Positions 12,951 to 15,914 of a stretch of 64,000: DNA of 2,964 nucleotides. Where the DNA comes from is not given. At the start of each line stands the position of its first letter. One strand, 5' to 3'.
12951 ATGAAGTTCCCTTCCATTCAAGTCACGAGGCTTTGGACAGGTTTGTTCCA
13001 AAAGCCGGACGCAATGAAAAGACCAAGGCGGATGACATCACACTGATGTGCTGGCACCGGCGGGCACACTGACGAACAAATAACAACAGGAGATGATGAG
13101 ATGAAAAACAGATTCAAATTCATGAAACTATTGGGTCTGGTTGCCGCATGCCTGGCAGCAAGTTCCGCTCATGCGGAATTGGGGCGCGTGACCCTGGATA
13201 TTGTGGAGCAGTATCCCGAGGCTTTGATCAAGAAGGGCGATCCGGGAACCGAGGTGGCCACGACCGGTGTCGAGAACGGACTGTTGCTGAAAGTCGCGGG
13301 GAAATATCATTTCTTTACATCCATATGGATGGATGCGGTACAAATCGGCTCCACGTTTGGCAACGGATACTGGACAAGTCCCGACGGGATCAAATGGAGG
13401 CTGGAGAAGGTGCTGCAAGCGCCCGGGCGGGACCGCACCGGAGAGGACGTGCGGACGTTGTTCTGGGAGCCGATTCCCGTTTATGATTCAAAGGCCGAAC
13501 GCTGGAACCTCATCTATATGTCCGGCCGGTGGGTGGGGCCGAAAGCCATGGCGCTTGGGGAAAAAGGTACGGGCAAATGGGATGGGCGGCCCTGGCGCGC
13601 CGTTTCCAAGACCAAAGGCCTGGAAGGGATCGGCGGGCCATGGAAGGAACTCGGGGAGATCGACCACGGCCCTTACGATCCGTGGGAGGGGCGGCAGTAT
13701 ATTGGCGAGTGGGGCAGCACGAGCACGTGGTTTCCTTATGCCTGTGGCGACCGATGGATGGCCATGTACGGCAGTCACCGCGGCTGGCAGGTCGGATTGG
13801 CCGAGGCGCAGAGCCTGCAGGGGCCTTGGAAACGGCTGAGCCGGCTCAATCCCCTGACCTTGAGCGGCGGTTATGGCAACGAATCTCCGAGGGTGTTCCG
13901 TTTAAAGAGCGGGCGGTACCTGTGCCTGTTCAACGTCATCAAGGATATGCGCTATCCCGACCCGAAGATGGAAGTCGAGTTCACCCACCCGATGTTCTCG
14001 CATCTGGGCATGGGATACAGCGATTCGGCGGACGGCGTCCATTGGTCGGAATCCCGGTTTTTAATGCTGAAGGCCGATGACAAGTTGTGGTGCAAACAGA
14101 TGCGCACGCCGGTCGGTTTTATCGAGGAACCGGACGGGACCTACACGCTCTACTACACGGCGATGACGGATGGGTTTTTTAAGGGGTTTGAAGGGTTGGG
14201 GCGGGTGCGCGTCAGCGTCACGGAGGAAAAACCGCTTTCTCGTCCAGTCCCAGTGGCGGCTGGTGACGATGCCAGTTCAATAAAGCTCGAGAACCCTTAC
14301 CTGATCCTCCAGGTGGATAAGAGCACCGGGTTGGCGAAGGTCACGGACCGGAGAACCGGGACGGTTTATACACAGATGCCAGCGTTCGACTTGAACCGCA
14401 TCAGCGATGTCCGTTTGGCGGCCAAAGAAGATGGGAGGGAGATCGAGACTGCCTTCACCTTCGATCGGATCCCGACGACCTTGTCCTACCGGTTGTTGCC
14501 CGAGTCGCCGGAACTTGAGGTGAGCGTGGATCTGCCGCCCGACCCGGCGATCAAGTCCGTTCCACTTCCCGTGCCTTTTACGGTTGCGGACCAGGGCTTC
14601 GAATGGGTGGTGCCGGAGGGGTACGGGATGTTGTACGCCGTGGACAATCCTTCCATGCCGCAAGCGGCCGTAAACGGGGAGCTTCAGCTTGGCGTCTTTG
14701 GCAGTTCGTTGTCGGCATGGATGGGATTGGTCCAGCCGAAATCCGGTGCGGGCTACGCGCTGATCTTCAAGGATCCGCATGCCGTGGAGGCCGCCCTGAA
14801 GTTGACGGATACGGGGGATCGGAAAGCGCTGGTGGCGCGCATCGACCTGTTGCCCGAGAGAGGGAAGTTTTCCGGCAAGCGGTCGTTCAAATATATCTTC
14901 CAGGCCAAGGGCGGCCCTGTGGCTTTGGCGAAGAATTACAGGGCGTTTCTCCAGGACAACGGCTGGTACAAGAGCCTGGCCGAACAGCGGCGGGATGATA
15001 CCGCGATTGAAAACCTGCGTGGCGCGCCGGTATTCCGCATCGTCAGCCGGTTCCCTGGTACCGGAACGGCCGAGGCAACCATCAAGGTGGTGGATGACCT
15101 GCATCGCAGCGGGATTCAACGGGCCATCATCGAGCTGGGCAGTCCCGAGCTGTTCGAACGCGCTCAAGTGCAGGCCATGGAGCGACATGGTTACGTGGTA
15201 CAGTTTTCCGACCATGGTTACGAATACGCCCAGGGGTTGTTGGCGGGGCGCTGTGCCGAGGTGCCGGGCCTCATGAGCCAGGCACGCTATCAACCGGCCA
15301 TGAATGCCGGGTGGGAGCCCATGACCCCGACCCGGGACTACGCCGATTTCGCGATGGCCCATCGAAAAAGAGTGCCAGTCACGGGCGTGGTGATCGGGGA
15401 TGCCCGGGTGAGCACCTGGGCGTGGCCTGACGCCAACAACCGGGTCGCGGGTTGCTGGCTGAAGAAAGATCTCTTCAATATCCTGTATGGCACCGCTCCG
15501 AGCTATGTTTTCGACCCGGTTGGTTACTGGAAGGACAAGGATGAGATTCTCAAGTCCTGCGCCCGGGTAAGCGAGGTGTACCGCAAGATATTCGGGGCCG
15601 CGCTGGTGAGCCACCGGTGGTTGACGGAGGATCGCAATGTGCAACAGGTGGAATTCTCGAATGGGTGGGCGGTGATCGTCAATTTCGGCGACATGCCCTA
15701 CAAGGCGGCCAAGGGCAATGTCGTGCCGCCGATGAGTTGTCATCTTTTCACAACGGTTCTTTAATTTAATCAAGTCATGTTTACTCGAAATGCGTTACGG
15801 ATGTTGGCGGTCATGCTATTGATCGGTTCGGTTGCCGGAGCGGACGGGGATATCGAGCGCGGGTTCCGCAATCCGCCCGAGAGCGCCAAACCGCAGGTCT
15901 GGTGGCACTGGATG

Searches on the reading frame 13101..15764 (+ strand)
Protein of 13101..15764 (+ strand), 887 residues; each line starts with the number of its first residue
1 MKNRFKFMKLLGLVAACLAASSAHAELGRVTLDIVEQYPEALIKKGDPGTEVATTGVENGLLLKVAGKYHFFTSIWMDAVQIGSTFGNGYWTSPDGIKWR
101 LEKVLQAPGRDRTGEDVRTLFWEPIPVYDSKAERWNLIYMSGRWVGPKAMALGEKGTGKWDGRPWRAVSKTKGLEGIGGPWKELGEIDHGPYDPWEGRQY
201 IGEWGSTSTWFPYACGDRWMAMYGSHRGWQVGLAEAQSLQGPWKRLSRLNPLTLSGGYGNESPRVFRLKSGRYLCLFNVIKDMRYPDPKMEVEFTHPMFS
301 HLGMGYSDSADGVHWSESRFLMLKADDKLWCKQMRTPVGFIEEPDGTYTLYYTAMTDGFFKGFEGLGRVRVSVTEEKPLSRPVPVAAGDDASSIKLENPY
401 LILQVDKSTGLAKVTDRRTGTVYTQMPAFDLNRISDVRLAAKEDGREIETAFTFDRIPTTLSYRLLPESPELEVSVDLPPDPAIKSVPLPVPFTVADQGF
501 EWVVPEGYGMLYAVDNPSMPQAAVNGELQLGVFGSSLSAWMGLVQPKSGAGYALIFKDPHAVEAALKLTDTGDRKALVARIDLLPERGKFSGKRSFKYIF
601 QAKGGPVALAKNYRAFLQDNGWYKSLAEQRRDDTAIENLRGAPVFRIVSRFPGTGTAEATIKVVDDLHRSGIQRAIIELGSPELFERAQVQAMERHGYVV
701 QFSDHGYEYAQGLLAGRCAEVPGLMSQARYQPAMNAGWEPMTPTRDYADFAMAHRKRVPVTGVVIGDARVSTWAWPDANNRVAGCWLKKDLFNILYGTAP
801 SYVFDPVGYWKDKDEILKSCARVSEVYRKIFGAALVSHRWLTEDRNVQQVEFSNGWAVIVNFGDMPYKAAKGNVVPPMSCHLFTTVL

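Call 28: search_protein_families(library=pfam, proteins=[window:13101-15764:+], max_evalue=0.001)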
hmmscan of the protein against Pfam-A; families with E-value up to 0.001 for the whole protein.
window:13101-15764:+ (887 aa): 2 families
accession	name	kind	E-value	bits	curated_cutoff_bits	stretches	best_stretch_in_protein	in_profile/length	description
PF18952.6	DUF5696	-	4.4e-10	39.2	25.6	1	809-879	544-611/612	Family of unknown function (DUF5696)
PF11308.14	Glyco_hydro_129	-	3.2e-07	30.1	25.6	1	745-850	218-323/324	Glycosyl hydrolases related to GH101 family, GH129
